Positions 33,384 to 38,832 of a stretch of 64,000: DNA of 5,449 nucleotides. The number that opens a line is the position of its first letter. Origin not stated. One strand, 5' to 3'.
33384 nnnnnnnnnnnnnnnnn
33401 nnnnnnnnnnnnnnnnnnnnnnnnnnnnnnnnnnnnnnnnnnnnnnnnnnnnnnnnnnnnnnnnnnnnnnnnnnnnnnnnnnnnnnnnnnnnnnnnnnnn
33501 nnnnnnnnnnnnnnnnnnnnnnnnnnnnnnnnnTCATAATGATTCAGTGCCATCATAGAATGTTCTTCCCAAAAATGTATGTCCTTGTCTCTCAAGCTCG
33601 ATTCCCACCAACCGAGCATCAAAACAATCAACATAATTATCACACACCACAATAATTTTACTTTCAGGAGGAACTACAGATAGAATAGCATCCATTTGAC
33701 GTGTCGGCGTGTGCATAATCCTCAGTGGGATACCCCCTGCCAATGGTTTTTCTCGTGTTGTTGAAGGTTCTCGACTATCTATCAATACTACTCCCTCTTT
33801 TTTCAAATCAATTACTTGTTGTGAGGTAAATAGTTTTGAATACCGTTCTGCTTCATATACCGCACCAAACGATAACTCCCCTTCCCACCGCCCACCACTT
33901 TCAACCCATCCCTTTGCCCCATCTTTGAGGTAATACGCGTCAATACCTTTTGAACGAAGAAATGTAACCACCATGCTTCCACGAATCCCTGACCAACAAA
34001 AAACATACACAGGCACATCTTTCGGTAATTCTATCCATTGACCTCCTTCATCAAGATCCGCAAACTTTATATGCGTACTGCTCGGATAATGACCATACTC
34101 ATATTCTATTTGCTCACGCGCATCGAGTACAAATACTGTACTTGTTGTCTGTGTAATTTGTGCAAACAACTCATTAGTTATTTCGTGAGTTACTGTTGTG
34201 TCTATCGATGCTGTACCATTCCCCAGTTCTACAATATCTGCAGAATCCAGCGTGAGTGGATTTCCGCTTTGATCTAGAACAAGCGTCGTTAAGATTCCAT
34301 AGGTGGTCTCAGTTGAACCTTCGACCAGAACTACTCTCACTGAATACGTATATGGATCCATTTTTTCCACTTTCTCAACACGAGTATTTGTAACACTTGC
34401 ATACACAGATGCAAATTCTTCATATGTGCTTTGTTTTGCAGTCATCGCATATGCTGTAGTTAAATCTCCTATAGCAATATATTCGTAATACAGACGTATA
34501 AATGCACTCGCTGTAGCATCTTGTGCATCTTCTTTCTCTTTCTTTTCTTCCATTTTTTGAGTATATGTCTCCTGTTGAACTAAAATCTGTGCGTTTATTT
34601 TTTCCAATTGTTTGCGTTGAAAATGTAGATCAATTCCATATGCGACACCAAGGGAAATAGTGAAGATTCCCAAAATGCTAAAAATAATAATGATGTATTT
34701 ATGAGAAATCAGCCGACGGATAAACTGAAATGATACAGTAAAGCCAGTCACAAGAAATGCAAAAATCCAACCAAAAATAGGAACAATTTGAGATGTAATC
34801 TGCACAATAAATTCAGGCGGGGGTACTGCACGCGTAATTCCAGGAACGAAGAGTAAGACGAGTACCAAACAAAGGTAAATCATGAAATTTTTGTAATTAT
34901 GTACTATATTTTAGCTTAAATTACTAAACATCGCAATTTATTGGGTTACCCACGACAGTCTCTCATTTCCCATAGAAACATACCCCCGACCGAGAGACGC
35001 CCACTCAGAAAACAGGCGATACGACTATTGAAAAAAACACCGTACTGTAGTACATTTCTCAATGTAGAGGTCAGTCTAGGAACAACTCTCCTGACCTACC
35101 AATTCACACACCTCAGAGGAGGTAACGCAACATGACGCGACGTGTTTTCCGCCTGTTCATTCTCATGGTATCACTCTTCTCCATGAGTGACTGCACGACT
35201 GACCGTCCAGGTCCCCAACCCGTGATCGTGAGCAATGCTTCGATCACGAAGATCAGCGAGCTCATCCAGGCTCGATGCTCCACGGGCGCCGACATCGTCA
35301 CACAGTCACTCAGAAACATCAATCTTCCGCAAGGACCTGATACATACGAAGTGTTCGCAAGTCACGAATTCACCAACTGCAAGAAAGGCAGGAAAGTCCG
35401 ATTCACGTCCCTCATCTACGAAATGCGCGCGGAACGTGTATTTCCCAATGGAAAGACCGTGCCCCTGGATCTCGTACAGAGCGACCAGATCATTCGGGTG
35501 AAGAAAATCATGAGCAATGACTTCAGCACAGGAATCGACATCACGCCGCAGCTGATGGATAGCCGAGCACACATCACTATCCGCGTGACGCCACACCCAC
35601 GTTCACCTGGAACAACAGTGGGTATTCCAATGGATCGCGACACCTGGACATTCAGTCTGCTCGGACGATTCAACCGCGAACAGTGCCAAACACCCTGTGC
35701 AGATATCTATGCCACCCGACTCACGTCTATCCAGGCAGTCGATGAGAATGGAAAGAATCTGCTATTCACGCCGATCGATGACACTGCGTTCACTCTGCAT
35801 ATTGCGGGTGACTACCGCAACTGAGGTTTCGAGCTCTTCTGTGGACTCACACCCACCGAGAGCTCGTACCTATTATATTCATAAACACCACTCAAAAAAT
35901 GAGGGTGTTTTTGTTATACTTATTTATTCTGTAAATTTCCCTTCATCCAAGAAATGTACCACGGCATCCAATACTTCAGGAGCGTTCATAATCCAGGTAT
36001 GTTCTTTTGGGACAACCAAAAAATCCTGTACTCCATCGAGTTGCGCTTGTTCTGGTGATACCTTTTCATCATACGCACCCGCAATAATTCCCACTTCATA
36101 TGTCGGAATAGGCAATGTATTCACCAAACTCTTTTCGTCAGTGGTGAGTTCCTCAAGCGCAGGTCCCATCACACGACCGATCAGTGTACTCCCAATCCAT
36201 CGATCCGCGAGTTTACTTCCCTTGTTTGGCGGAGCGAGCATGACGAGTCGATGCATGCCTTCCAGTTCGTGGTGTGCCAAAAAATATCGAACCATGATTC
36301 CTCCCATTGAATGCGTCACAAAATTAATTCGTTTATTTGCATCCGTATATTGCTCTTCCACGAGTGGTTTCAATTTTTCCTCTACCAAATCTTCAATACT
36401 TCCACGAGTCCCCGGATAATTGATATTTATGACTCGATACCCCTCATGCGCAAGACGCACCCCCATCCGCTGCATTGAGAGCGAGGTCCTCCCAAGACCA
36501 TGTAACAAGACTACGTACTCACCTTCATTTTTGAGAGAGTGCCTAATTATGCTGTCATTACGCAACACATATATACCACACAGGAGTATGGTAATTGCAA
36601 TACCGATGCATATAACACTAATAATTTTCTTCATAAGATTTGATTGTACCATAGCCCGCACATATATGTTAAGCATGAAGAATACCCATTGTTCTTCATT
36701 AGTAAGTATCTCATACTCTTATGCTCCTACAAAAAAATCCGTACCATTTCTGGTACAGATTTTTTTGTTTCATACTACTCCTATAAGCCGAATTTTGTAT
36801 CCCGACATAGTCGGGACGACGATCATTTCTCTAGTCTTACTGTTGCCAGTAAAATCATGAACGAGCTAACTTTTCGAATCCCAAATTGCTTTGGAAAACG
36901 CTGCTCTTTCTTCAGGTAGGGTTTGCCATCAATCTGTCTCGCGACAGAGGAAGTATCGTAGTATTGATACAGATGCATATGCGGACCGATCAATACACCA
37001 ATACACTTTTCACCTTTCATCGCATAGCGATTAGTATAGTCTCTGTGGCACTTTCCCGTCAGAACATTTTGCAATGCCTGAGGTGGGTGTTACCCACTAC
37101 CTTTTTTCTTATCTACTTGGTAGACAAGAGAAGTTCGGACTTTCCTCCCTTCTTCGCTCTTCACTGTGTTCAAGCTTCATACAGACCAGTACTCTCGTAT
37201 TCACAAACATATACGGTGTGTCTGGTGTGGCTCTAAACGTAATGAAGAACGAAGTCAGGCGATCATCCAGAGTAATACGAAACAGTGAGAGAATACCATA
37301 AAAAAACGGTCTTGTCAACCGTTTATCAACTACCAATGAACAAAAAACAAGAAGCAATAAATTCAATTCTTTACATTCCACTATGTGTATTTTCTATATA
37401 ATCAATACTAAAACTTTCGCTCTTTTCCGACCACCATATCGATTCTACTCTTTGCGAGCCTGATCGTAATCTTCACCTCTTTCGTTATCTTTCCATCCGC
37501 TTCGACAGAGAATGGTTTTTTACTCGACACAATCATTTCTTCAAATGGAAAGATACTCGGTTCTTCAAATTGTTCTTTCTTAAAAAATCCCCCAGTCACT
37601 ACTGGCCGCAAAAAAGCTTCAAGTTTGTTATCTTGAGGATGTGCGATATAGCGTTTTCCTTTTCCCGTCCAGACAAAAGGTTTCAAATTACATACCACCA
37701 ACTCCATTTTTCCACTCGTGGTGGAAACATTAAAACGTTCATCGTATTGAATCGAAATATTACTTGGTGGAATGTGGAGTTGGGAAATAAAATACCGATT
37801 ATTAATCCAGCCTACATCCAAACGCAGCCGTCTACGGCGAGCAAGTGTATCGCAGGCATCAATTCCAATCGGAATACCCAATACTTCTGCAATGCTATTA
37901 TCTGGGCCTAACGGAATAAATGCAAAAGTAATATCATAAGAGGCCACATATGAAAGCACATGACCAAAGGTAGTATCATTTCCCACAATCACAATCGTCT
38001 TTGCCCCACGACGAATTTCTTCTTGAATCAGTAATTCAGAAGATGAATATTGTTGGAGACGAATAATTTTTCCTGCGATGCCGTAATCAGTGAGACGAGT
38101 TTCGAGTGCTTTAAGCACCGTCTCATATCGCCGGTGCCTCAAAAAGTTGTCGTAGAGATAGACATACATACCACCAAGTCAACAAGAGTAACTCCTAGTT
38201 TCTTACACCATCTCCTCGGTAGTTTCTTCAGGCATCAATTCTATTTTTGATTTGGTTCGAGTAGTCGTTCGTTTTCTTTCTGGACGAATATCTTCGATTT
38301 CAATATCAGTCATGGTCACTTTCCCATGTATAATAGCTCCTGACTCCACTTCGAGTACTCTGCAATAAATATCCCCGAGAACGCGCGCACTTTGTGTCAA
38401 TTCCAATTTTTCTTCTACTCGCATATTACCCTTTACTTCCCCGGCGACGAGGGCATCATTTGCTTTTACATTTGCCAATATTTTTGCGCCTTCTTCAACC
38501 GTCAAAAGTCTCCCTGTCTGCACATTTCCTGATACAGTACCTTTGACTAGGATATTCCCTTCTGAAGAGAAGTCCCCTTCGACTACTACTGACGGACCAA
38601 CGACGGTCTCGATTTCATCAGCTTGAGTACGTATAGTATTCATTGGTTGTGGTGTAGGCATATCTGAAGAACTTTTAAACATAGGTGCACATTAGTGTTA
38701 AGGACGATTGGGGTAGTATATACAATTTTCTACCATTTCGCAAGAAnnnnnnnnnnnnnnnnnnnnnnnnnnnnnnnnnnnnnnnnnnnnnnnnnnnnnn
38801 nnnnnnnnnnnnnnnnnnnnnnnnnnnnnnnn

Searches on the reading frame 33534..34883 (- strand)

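Call 87: search_protein_families(library=pfam, proteins=[window:33534-34883:-], max_evalue=0.00001)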
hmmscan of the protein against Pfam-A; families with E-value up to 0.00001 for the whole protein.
window:33534-34883:- (449 aa): 1 family
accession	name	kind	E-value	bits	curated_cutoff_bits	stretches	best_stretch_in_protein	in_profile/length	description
PF00581.25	Rhodanese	-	2.3e-14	54.1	22.2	1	243-328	8-101/102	Rhodanese-like domain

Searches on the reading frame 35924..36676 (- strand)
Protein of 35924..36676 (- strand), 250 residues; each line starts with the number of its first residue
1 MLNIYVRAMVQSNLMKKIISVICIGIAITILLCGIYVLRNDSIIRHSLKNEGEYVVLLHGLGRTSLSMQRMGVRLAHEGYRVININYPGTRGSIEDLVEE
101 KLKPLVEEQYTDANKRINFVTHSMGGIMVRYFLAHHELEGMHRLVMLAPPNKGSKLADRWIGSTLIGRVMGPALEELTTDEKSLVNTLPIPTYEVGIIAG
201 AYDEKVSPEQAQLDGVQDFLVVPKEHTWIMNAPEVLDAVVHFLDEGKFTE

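Call 16: search_protein_families(library=pfam, proteins=[window:35924-36676:-], max_evalue=0.01)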
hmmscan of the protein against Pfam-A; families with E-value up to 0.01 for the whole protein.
window:35924-36676:- (250 aa): 9 families
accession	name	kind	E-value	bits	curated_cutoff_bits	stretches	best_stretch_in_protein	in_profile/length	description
PF00561.26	Abhydrolase_1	-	3.3e-08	33.9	25.8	1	55-155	3-111/245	alpha/beta hydrolase fold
PF12146.15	Hydrolase_4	-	8.3e-08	32.2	27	1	54-179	6-139/239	Serine aminopeptidase, S33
PF12697.13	Abhydrolase_6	-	2.5e-07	32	26.3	1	55-159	1-94/217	Alpha/beta hydrolase family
PF02450.21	LCAT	-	4.3e-07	29.9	21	1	100-156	106-167/392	Lecithin:cholesterol acyltransferase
PF24096.1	DUF7379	-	1.4e-06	28.8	33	1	104-169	59-130/191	Domain of unknown function (DUF7379)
PF02089.21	Palm_thioest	-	8.9e-06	26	26.8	1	55-155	2-114/254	Palmitoyl protein thioesterase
PF05057.20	DUF676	-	0.00033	20.7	20.3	1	55-137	8-100/217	Putative serine esterase (DUF676)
PF07819.20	PGAP1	-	0.00072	19.8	24.3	1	110-165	86-143/233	PGAP1-like alpha/beta domain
PF12695.13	Abhydrolase_5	-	0.0092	16.2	27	0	64-150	11-91/164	Alpha/beta hydrolase family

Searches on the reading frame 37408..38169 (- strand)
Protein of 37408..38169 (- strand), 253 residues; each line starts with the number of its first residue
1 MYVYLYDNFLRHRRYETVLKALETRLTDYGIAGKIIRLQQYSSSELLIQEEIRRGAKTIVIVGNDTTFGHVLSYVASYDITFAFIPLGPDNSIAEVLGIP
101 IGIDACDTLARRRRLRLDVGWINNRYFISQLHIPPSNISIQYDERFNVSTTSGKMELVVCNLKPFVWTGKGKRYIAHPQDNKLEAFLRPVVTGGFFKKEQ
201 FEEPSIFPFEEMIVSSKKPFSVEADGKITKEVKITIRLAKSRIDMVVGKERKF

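Call 3: search_protein_families(library=pfam, proteins=[window:37408-38169:-], max_evalue=0.01)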
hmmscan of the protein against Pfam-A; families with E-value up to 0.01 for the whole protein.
window:37408-38169:- (253 aa): 1 family
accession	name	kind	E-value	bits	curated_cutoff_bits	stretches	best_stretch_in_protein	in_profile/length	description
PF00781.29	DAGK_cat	-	9.2e-10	38.6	23.6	1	14-120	14-123/125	Diacylglycerol kinase catalytic domain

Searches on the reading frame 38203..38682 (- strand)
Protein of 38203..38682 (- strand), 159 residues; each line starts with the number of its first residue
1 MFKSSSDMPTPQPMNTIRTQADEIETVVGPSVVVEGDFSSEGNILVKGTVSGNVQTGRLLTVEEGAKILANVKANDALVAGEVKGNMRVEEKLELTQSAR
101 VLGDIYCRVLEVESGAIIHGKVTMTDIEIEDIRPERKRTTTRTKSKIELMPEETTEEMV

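Call 3: search_protein_families(library=pfam, proteins=[window:38203-38682:-], max_evalue=0.01)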
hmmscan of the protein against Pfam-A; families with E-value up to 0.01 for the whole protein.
window:38203-38682:- (159 aa): 1 family
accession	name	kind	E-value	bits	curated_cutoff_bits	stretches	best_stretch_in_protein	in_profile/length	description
PF04519.19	Bactofilin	-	1.6e-25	89.6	27.9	1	26-122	1-97/98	Polymer-forming cytoskeletal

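Call 98: search_protein_families(library=padloc, proteins=[window:38203-38682:-], max_evalue=0.001)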
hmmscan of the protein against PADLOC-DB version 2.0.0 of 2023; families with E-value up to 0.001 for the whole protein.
window:38203-38682:- (159 aa): 0 families
